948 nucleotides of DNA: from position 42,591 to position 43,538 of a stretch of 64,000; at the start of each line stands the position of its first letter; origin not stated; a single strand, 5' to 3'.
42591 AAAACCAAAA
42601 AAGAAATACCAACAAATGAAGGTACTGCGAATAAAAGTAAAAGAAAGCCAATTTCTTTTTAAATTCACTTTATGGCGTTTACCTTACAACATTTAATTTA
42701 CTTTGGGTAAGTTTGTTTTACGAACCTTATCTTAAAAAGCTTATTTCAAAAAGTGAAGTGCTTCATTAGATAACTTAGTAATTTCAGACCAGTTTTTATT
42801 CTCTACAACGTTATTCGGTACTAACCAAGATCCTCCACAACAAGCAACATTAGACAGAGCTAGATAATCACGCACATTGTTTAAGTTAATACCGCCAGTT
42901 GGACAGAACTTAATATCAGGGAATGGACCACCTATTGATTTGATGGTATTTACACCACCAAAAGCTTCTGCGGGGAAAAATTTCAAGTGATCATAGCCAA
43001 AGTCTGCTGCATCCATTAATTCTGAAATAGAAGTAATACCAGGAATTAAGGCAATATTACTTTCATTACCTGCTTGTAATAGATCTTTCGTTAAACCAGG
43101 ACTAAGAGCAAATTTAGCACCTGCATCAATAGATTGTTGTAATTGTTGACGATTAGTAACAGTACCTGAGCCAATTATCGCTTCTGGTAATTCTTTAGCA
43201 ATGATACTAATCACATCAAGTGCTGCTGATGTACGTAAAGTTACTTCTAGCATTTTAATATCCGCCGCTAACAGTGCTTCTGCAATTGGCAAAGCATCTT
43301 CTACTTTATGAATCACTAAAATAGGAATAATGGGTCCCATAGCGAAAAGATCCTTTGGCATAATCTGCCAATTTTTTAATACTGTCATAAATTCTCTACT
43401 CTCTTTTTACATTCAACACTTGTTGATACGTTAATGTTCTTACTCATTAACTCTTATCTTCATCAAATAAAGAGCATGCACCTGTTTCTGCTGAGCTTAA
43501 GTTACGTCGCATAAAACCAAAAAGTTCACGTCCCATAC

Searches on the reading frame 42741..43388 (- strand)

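Call 43: search_protein_families(library=pfam, proteins=[window:42741-43388:-], max_evalue=0.001)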
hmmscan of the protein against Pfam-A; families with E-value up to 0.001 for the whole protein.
window:42741-43388:- (215 aa): 1 family
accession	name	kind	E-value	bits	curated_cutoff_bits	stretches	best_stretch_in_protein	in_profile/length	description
PF01081.25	Aldolase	-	3.5e-76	255.4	27.8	1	17-206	7-196/196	KDPG and KHG aldolase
